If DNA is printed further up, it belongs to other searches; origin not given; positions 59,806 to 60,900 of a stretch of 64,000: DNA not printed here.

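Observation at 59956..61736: Translationally coupled ParA/MinD-like ATPase plus patatin-like phospholipase, a candidate two-gene module of unknown function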

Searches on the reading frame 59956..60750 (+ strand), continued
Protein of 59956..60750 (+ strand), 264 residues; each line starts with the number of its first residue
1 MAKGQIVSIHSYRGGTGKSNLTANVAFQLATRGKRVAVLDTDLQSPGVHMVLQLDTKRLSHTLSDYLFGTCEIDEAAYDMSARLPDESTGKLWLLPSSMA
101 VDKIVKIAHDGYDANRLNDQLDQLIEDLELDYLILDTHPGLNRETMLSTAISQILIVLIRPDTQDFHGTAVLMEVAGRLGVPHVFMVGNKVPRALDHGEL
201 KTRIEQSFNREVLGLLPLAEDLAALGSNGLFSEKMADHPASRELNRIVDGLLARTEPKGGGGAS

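Call 21: search_solved_structures(query=A1, max_evalue=0.00001, show_alignments=1)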
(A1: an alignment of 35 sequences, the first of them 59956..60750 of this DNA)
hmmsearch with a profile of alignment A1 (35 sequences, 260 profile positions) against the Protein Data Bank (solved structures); distinct sequences matched with E-value up to 0.00001: 23.
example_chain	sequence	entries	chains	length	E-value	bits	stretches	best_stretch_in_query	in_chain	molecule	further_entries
1hyq_A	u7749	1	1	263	9.3e-21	77.5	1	1-248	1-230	CELL DIVISION INHIBITOR (MIND-1)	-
4v03_A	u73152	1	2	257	2.4e-18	69.6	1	1-253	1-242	SITE-DETERMINING PROTEIN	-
4v02_A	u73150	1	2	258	4.1e-17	65.6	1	1-253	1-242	SITE-DETERMINING PROTEIN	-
1g3q_A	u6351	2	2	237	3.8e-16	62.4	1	1-188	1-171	CELL DIVISION INHIBITOR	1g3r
1ion_A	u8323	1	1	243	1.1e-15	60.8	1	1-179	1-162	PROBABLE CELL DIVISION INHIBITOR MIND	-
5j1j_A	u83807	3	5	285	1.1e-14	57.6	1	3-250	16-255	Site-determining protein | Transcriptional antiactivator FleN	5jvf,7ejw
8pb9_A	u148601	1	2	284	1.8e-13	53.6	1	3-250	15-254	Antiactivator FleN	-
8p53_A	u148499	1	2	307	2.5e-13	53.2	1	3-250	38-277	Antiactivator FleN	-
2ph1_A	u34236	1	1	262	8.3e-11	44.9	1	5-59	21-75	Nucleotide-binding protein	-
3vx3_A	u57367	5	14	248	3e-10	43.1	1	2-56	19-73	ATPase involved in chromosome partitioning, ParA/MinD family, Mrp homolog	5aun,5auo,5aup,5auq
3kb1_A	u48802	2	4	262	6.7e-10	41.9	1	5-59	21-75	Nucleotide-binding protein | Iron-sulfur cluster carrier protein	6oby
8zkc_A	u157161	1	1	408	1e-09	41.3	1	2-57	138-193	Iron-sulfur cluster carrier protein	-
6g2g_A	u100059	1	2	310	2.5e-09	40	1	2-59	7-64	Cytosolic Fe-S cluster assembly factor CFD1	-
3bfv_A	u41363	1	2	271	1.6e-07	34.1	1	5-56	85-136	Membrane protein CapA1, Protein tyrosine kinase,Protein tyrosine kinase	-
4jmp_A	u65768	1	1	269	2.1e-07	33.8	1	5-56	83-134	C-terminal fragment of CapA, Protein tyrosine kinase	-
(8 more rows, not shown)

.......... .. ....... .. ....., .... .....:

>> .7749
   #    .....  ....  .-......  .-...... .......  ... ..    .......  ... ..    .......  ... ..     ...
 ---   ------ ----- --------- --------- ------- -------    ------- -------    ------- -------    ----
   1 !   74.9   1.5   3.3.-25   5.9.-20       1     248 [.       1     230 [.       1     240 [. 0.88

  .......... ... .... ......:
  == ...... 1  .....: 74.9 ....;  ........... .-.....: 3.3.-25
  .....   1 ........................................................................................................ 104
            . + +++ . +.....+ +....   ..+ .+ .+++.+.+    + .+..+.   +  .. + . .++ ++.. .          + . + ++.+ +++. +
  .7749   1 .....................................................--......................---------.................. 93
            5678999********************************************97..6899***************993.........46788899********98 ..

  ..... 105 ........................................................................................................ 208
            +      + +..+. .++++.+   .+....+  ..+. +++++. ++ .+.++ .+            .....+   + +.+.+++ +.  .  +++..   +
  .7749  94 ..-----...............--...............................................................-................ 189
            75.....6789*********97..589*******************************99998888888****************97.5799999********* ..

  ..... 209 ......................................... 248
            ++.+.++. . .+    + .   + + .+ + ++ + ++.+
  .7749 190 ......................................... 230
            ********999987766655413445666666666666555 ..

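Call 46: predict_structure(alignment_id=A1)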
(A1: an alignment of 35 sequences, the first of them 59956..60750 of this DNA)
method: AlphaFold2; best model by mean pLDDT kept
length: 264 residues; sequences in the alignment: 35
mean_pLDDT: 90.9   pTM: 0.90
mean pLDDT of the five models: 90.9, 89.9, 89.3, 89.2, 89.1
residues with pLDDT >= 90: 196; 70-90: 47; 50-70: 18; < 50: 3
segments of 3 or more residues with pLDDT < 50: none
pLDDT, mean of each block of 10 residues (from residue 1): 89 92 98 98 90 93 90 96 96 87 54 80 95 94 89 97 91 95 97 96 97 97 90 96 98 85 51
secondary structure, 60 per line:
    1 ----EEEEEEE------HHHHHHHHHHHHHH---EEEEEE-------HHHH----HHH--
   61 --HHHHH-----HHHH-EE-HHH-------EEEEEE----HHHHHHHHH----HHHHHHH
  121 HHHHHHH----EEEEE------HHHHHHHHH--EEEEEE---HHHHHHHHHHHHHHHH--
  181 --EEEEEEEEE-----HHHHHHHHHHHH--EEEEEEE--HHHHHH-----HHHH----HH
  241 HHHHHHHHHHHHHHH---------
elements in order: E5-11 H18-31 E35-40 H48-51 H63-67 H73-76 E91-96 H101-109 H114-127 E132-136 H143-151 E154-159 H163-178 E183-191 H197-208 E211-217 H220-225 H231-234 H239-255

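Call 50: fold_search(model_id=the predicted structure, library=pdb)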
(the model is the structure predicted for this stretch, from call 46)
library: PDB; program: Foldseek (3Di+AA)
matches with E <= 10: 1604; with E <= 0.001: 388
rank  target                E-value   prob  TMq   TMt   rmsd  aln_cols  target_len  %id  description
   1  1hyq                  1.8e-17  1.00  0.79  0.90   2.6       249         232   26  MIND BACTERIAL CELL DIVISION REGULATOR FROM A. FULGIDUS (released 2001-03-14)
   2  4v03_A                1.0e-15  1.00  0.75  0.83   3.4       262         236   19  MinD cell division protein, Aquifex aeolicus (released 2015-01-14)
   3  4v02_A                7.9e-15  1.00  0.75  0.80   3.8       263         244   19  MinC:MinD cell division protein complex, Aquifex aeolicus (released 2015-01-14)
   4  4v03_B                8.4e-15  1.00  0.75  0.83   3.4       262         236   19  MinD cell division protein, Aquifex aeolicus (released 2015-01-14)
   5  4v02_B                1.8e-14  1.00  0.75  0.81   3.7       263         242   19  MinC:MinD cell division protein complex, Aquifex aeolicus (released 2015-01-14)
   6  4rz3_A                1.8e-13  1.00  0.69  0.74   4.4       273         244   18  Crystal structure of the MinD-like ATPase FlhG (released 2015-03-04)
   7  3r9j_A                4.6e-13  1.00  0.74  0.78   4.2       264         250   16  4.3A resolution structure of a MinD-MinE(I24N) protein complex (released 2011-08-17)
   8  4rz2_A                7.1e-13  1.00  0.74  0.76   3.7       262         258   20  Crystal structure of the MinD-like ATPase FlhG (released 2015-03-04)
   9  3r9j_B                8.0e-13  1.00  0.75  0.79   4.1       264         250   16  4.3A resolution structure of a MinD-MinE(I24N) protein complex (released 2011-08-17)
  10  4rz2_B                2.3e-12  1.00  0.71  0.73   4.0       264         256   20  Crystal structure of the MinD-like ATPase FlhG (released 2015-03-04)
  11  3r9i_B                2.7e-12  1.00  0.69  0.71   5.2       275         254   14  2.6A resolution structure of MinD complexed with MinE (12-31) peptide (released 2011-08-17)
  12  5j1j_B                3.1e-12  1.00  0.74  0.78   3.6       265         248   19  Structure of FleN-AMPPNP complex (released 2017-03-29)
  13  3q9l_A                3.5e-12  1.00  0.75  0.77   3.9       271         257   17  The structure of the dimeric E.coli MinD-ATP complex (released 2011-01-26)
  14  6riq_C                4.5e-12  1.00  0.72  0.75   4.6       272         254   18  MinCD filament from Pseudomonas aeruginosa (released 2019-06-19)
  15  5j1j_A                5.1e-12  1.00  0.74  0.71   4.2       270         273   18  Structure of FleN-AMPPNP complex (released 2017-03-29)
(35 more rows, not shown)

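Call 52: search_protein_families(library=ncbifam, proteins=[L008:6770-7642:+, L008:7639-8790:+, L008:8778-10475:+, L008:10477-11406:+, L002:7794-8318:-, L034:6782-7819:+, L027:2383-5277:+, L008:4406-5938:+], max_evalue=0.00001)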
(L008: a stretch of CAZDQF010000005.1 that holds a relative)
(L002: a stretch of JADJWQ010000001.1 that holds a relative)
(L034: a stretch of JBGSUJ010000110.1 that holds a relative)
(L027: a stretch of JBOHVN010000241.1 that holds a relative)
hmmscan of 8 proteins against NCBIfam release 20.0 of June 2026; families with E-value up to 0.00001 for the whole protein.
L008:6770-7642:+ (290 aa): 17 families
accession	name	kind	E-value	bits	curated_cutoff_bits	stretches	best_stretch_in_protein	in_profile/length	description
TIGR01738.1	bioH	equivalog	3.2e-11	43.3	206.95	0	45-153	7-109/245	pimeloyl-ACP methyl ester esterase BioH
NF051488.1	bifunc_PcaDC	exception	4e-11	42.6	390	1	42-145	12-112/375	bifunctional 3-oxoadipate enol-lactonase/4-carboxymuconolactone decarboxylase PcaDC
TIGR02427.1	protocat_pcaD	equivalog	7.2e-11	42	255.85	1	31-143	2-111/251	3-oxoadipate enol-lactonase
NF011457.0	PRK14875.1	equivalog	3.2e-10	39.5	307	0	29-147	120-235/372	acetoin dehydrogenase dihydrolipoyllysine-residue acetyltransferase subunit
NF045948.1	ProImpepThrmp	equivalog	3.7e-10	39.7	500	1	23-165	6-147/291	proline iminopeptidase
NF050089.1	i_nPHAscl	equivalog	6.4e-10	38.6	300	0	30-143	8-116/288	intracellular short-chain-length polyhydroxyalkanoate depolymerase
NF052614.1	AB_fold_OlsI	equivalog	6.7e-10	38.9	385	0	107-159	85-138/272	ornithine lipid biosynthesis O-acyltransferase OlsI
TIGR03695.1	menH_SHCHC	equivalog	7.1e-09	35.4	208.55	1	43-146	3-108/252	2-succinyl-6-hydroxy-2,4-cyclohexadiene-1-carboxylate synthase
TIGR01250.1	pro_imino_pep_2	subfamily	2.7e-08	33.7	167.65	0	28-142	11-127/288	proline iminopeptidase-family hydrolase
NF051487.1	bifunc_PcaCD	exception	3e-08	33.2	430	0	30-141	157-268/413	bifunctional 4-carboxymuconolactone decarboxylase/3-oxoadipate enol-lactonase PcaCD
NF045632.1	hydroxlase_HsaD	equivalog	7.6e-08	31.6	400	0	58-145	53-138/290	4,5:9,10-diseco-3-hydroxy-5,9,17-trioxoandrosta-1(10),2-diene-4-oate hydrolase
TIGR01249.1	pro_imino_pep_1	equivalog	1.5e-07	30.9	259.75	1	68-142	52-126/307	prolyl aminopeptidase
NF041759.1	mac_hydro_EstT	equivalog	5.5e-07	29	450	0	57-151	38-133/278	macrolide hydrolase EstT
TIGR03611.1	RutD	equivalog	6.5e-07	29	238.5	0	41-143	12-112/258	pyrimidine utilization protein D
TIGR03101.1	hydr2_PEP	hypoth_equivalog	1.2e-06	28.2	202.75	1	61-161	48-149/266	hydrolase 2, exosortase A system-associated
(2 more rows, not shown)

L008:7639-8790:+ (383 aa): 17 families
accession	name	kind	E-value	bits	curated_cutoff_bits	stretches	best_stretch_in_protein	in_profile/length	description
TIGR02534.1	mucon_cyclo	subfamily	1.2e-49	169.3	334.95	1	18-367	16-363/368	muconate/chloromuconate family cycloisomerase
TIGR01928.1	menC_lowGC_arch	equivalog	5.6e-31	107.8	200.65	1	11-300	3-284/325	o-succinylbenzoate synthase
NF041118.1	A_G_epim_Thtga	equivalog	1e-28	100.5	500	1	1-298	1-291/341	L-Ala-D/L-Glu epimerase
NF042940.1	racemase_DgcA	equivalog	1.7e-28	99.8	400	1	7-310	2-282/323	N-acetyl-D-Glu racemase DgcA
NF043002.1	HProlDhtase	equivalog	1.1e-26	93.5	500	1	33-366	35-359/366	cis-3-hydroxy-L-proline dehydratase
NF047820.1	TalGalacDh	equivalog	6.5e-23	81.2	500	1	66-293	68-300/371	L-talarate/galactarate dehydratase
NF002782.0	PRK02901.1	equivalog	7.6e-22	77.7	288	1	136-345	80-285/328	o-succinylbenzoate synthase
TIGR01927.1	menC_gam_Gplu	equivalog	2.7e-19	69.6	130.55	1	30-293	22-259/307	o-succinylbenzoate synthase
NF002739.0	PRK02714.1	equivalog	6.2e-17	62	259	1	19-257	14-234/320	o-succinylbenzoate synthase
NF011708.0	PRK15129.1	equivalog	4.7e-16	58.7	343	1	8-312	6-289/321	L-Ala-D/L-Glu epimerase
NF040790.2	glucon_galact_dh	equivalog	6.4e-16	58.2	750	1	177-374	179-374/390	bifunctional D-gluconate/D-galactonate dehydratase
NF040866.1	AraD_Arch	equivalog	2e-15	56.7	650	1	32-362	35-362/372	arabinonate dehydratase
NF010624.0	PRK14017.1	equivalog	5.4e-14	52.1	311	1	33-376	17-367/382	galactonate dehydratase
NF043051.1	ManoateDhtManD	equivalog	2.6e-11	43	550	1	178-366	194-380/403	D-mannonate dehydratase ManD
NF011654.0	PRK15072.1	subfamily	9e-08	31.4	430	1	178-298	195-315/404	D-galactonate dehydratase family protein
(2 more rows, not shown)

L008:8778-10475:+ (565 aa): 1 family
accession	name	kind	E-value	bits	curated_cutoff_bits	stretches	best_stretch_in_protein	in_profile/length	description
NF052613.1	OlsH_GH3_orni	equivalog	1.3e-28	99.8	620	2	13-223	23-236/524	lyso-ornithine lipid synthetase OlsH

L008:10477-11406:+ (309 aa): 16 families
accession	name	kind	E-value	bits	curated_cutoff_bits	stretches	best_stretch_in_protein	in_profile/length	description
NF051487.1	bifunc_PcaCD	exception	3.5e-12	46.1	430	1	16-131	158-270/413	bifunctional 4-carboxymuconolactone decarboxylase/3-oxoadipate enol-lactonase PcaCD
TIGR02427.1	protocat_pcaD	equivalog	9.9e-11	41.5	255.85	1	22-134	8-114/251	3-oxoadipate enol-lactonase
NF051488.1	bifunc_PcaDC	exception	1.2e-10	41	390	1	22-271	8-249/375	bifunctional 3-oxoadipate enol-lactonase/4-carboxymuconolactone decarboxylase PcaDC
TIGR01738.1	bioH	equivalog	2.6e-09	37.1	206.95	1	26-132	3-98/245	pimeloyl-ACP methyl ester esterase BioH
NF050089.1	i_nPHAscl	equivalog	4.6e-09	35.8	300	1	21-131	12-116/288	intracellular short-chain-length polyhydroxyalkanoate depolymerase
NF052543.1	PhlpBipLPA4030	equivalog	7.6e-09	35.2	450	1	14-213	57-252/312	phospholipase BipL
TIGR03101.1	hydr2_PEP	hypoth_equivalog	1.5e-08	34.5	202.75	1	46-149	48-149/266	hydrolase 2, exosortase A system-associated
NF052610.1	macro_16_ester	equivalog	2.6e-08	33.6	420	1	27-132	23-127/281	alpha/beta fold macrolide esterase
NF008019.0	PRK10749.1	equivalog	2.8e-08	33.1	362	1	28-148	55-180/335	lysophospholipase L2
NF041759.1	mac_hydro_EstT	equivalog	6.3e-08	32.1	450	1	26-132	21-126/278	macrolide hydrolase EstT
NF045948.1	ProImpepThrmp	equivalog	8.8e-08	31.9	500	1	13-132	11-128/291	proline iminopeptidase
TIGR03695.1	menH_SHCHC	equivalog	2.1e-07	30.6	208.55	1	28-130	3-102/252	2-succinyl-6-hydroxy-2,4-cyclohexadiene-1-carboxylate synthase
NF011457.0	PRK14875.1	equivalog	2e-06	27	307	0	22-133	127-232/372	acetoin dehydrogenase dihydrolipoyllysine-residue acetyltransferase subunit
NF007674.0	PRK10349.1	equivalog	5.6e-06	26.2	449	1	27-131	13-106/256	pimeloyl-ACP methyl ester esterase BioH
TIGR01250.1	pro_imino_pep_2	subfamily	8.1e-06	25.6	167.65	0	23-132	21-129/288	proline iminopeptidase-family hydrolase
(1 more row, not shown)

L002:7794-8318:- (174 aa): 5 families
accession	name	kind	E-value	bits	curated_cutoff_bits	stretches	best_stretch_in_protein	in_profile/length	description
NF049868.1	FhaB_Rv0019c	equivalog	3.3e-13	50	125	1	24-112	68-152/158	FHA domain-containing protein FhaB/FipA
TIGR03354.1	VI_FHA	hypoth_equivalog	3e-10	40.5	120.25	1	34-130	18-112/420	type VI secretion system-associated FHA domain protein TagH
NF041660.2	oxygluDhInhib_OdhI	equivalog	3.5e-10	39.9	200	1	36-119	52-128/130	oxoglutarate dehydrogenase inhibitor Odhl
NF052573.1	HisKinEspAMyxo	equivalog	2.7e-08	32.3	1400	1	40-140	46-139/755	serine histidine kinase EspA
NF033760.1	gliding_GltG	equivalog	7.3e-07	28.1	650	1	37-143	21-121/650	adventurous gliding motility protein GltG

L034:6782-7819:+ (345 aa): 6 families
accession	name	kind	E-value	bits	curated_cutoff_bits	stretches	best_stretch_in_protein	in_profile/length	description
NF002134.0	PRK00971.1-4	equivalog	3.6e-113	378.6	557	1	27-329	6-310/429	glutaminase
TIGR03814.1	Gln_ase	equivalog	1.6e-106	355.8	255.4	1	34-326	5-300/300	glutaminase A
NF009020.0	PRK12356.1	equivalog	1.6e-106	355.7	395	1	27-327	11-312/319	glutaminase A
NF002133.0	PRK00971.1-2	equivalog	1.7e-89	300.1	368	1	30-324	8-303/305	glutaminase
NF009021.0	PRK12357.1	equivalog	4.9e-79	265.8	470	1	28-326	15-326/326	glutaminase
NF002132.0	PRK00971.1-1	equivalog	8.6e-76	255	381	1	41-324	22-306/308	glutaminase B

L027:2383-5277:+ (964 aa): 0 families

L008:4406-5938:+ (510 aa): 0 families

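Call 62: find_related_loci(query=A1, collection=viral_contigs, flank=5000)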
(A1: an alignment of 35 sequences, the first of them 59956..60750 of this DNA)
Query A1 (264 aa) in viral_contigs; peptide patterns used: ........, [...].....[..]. (x = any residue, [..] = any of these).
12 stretches matched a pattern, but none encodes a relative of the query by tblastn (E <= 1e-3).

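Call 68: find_encoding_contigs(protein=P0094, flank=10000, max_places=2)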
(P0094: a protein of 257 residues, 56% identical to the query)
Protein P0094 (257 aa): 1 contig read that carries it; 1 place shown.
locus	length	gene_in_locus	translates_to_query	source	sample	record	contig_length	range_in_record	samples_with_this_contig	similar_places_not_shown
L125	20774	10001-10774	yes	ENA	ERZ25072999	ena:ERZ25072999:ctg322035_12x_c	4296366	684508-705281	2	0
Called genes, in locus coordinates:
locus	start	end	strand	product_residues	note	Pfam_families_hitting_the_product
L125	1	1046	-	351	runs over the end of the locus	PF01208:URO-D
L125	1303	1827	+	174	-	-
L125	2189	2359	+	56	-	-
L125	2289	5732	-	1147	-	-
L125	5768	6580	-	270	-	-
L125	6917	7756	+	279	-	PF00923:TAL_FSA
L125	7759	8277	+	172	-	-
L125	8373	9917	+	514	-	-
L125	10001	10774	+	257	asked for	PF00142:Fer4_NifH (faint), PF01656:CbiA, PF09140:MipZ (faint), PF10609:ParA, PF13614:AAA_31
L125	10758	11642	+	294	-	PF12146:Hydrolase_4, PF00561:Abhydrolase_1, PF12697:Abhydrolase_6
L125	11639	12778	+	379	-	PF02746:MR_MLE_N, PF13378:MR_MLE_C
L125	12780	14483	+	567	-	PF03321:GH3, PF23571:GH3_M, PF23572:GH3_C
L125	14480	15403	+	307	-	PF00561:Abhydrolase_1, PF12146:Hydrolase_4, PF12697:Abhydrolase_6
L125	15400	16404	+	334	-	PF01734:Patatin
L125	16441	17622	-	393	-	-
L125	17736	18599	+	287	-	PF01261:AP_endonuc_2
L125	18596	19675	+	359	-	PF00953:Glycos_transf_4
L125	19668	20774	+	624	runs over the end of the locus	-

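Call 69: find_encoding_contigs(protein=P0077, flank=10000, max_places=2)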
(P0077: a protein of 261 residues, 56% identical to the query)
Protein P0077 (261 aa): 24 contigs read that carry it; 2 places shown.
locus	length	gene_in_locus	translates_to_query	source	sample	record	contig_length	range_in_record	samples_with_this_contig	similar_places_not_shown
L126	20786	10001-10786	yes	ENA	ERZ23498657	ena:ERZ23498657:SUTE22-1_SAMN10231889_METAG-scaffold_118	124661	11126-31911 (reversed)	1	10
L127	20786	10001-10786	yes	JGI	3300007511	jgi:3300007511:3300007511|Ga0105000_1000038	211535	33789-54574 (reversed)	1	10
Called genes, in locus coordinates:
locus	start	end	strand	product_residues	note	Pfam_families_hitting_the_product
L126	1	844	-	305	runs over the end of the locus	PF01379:Porphobil_deam, PF03900:Porphobil_deamC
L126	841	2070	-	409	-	PF05201:GlutR_N, PF01488:Shikimate_DH, PF00745:GlutR_dimer (faint)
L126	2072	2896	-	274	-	PF01578:Cytochrom_C_asm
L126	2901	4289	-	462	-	PF01266:DAO, PF01593:Amino_oxidase, PF13450:NAD_binding_8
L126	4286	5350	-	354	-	PF01208:URO-D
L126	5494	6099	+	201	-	-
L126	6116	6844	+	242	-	PF00994:MoCF_biosynth, PF24102:FLAD1_M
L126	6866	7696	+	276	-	PF00923:TAL_FSA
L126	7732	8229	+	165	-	-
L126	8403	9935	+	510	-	-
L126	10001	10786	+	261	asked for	PF01656:CbiA, PF10609:ParA, PF13614:AAA_31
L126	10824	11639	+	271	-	PF00561:Abhydrolase_1, PF12146:Hydrolase_4, PF12697:Abhydrolase_6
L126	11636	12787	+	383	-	PF02746:MR_MLE_N, PF13378:MR_MLE_C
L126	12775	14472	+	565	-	PF03321:GH3, PF23571:GH3_M, PF23572:GH3_C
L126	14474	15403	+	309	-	PF00561:Abhydrolase_1, PF12146:Hydrolase_4, PF12697:Abhydrolase_6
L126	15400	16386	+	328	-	PF01734:Patatin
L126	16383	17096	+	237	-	PF04286:DUF445 (weak)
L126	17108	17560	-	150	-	PF16697:Yop-YscD_cpl, PF00498:FHA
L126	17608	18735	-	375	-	-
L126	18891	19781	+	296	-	PF02517:Rce1-like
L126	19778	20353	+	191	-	PF01965:DJ-1_PfpI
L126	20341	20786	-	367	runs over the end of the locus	PF00586:AIRS, PF02769:AIRS_C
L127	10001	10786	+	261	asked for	PF01656:CbiA, PF10609:ParA, PF13614:AAA_31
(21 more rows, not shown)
